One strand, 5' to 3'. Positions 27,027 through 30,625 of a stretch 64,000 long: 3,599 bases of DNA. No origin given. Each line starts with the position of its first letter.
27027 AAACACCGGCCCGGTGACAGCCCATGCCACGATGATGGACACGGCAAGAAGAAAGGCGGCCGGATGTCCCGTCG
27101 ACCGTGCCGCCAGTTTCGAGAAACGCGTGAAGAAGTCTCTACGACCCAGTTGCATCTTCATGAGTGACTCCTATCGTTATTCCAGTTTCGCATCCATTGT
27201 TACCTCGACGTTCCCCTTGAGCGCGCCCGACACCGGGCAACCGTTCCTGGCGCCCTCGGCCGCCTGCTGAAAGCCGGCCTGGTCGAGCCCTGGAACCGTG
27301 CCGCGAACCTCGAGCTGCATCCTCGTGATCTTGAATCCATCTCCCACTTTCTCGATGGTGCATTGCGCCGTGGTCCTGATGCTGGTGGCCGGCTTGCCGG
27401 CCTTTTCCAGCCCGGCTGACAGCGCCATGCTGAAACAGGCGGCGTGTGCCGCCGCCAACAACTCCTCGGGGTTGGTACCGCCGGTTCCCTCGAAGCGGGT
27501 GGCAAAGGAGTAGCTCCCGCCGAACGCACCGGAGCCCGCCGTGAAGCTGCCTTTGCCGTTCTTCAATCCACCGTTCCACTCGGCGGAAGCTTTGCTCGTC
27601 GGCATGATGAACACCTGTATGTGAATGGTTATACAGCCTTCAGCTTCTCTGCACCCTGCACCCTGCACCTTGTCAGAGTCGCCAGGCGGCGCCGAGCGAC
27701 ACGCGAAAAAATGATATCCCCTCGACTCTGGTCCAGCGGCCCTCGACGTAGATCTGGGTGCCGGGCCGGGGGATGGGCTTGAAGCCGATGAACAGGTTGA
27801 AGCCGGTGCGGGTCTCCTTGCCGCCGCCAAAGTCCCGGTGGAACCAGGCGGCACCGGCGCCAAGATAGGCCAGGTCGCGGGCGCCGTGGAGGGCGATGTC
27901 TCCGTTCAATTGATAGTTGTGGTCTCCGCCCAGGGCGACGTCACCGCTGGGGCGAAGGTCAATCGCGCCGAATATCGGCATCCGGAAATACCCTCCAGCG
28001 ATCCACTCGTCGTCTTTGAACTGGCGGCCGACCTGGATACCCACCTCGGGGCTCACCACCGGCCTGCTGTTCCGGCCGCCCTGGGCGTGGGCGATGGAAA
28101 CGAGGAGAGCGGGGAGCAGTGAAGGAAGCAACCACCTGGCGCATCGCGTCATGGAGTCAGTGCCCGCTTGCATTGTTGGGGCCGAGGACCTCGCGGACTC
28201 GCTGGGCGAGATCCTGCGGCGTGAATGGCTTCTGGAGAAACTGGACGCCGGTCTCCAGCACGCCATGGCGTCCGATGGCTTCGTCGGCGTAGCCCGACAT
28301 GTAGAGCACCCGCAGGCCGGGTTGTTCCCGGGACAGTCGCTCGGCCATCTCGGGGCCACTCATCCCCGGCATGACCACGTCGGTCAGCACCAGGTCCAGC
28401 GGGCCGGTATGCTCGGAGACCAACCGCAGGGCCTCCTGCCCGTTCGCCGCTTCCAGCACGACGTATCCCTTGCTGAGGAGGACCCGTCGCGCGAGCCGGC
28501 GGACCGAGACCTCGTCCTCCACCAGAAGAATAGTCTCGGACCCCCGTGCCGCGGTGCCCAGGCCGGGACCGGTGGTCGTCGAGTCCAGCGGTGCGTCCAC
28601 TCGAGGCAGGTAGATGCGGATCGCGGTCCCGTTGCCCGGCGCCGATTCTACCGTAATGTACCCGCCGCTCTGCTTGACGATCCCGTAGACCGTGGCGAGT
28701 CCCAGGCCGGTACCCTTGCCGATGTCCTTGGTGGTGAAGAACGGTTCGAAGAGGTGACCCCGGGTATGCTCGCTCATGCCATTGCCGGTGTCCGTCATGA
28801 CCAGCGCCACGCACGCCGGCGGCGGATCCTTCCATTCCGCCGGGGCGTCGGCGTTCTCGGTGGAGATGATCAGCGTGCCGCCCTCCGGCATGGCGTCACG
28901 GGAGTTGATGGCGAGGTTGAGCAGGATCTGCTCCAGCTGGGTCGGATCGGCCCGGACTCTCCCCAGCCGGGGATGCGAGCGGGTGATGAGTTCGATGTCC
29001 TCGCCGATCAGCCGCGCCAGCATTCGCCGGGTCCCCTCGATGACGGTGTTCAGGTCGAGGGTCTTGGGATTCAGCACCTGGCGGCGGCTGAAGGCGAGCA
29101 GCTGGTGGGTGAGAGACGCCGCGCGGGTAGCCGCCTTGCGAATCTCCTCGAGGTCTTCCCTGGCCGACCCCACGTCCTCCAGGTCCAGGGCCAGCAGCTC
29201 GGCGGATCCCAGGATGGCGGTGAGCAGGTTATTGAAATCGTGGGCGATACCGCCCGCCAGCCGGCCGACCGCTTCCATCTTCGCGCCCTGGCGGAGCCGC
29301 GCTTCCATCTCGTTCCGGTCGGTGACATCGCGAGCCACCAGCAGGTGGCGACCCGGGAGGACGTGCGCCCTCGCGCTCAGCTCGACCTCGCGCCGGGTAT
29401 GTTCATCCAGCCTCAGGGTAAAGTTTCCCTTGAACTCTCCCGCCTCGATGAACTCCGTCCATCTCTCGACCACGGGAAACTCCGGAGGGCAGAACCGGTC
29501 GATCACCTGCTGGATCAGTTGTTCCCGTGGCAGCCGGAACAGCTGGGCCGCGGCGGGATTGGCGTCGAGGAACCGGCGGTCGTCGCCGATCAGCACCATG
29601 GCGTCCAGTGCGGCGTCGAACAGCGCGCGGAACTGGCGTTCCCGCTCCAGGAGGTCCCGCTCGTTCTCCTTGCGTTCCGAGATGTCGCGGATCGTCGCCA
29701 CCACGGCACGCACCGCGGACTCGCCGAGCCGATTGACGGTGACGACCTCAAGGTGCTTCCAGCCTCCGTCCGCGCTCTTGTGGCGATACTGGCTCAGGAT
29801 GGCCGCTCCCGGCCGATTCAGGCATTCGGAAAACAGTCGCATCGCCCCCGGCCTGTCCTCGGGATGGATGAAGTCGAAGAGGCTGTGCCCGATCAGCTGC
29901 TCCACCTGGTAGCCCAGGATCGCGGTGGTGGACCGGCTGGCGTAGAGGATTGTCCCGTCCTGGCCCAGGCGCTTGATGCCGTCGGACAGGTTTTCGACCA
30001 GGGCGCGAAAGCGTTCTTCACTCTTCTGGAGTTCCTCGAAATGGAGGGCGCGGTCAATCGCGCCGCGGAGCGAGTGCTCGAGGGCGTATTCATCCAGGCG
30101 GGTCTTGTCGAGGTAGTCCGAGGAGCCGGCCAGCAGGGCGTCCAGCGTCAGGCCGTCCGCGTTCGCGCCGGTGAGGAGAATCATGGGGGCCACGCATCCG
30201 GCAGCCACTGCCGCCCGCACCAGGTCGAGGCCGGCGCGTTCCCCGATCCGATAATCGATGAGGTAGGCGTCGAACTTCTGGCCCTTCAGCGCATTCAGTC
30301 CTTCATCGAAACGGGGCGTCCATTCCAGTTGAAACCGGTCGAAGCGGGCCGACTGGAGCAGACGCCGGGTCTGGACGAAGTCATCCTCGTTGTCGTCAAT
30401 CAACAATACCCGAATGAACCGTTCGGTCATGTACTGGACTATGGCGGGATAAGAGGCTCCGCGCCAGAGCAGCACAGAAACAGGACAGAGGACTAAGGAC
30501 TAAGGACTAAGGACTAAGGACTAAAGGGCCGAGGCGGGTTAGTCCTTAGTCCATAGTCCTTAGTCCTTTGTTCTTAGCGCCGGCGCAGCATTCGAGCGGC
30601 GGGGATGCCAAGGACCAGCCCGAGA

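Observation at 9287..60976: Recurring intergenic architecture: hairpins whose two arms are short tandem-repeat arrays (period 7-10 nt), at least 11 loci in 64 kb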

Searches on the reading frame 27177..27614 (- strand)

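Call 58: search_protein_families(library=pfam, proteins=[window:27177-27614:-])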
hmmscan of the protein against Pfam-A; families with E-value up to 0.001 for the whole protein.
window:27177-27614:- (145 aa): 1 family
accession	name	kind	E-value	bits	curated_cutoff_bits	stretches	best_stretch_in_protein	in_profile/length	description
PF02566.24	OsmC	-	6.1e-20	71.9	27.5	1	45-140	4-99/100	OsmC-like protein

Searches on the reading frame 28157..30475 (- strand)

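Call 7: search_protein_families(library=pfam, proteins=[window:28157-30475:-])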
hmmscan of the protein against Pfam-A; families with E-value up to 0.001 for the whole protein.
window:28157-30475:- (772 aa): 9 families
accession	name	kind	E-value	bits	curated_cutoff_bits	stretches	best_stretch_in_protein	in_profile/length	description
PF00072.30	Response_reg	-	1.6e-35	122.1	30.2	2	649-761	1-111/111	Response regulator receiver domain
PF00989.32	PAS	-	1.7e-22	80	22.6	2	154-265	1-113/113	PAS fold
PF08448.16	PAS_4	-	4.8e-20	72.3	23.1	2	160-270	1-110/110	PAS fold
PF02518.31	HATPase_c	-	6.9e-20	72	26.4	1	510-625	2-109/111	Histidine kinase-, DNA gyrase B-, and HSP90-like ATPase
PF13188.13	PAS_8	-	4.6e-17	61.7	21.8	2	281-339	2-58/65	PAS domain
PF13426.13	PAS_9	-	8.7e-17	61.7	27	2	172-267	9-103/103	PAS domain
PF08447.18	PAS_3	-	7.1e-13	49.1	25.6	1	176-247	1-73/89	PAS fold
PF00512.31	HisKA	-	4.6e-11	43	26.9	1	404-466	3-64/66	His Kinase A (phospho-acceptor) domain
PF14598.12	PAS_11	-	0.00067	20.1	25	0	171-239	9-76/109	PAS domain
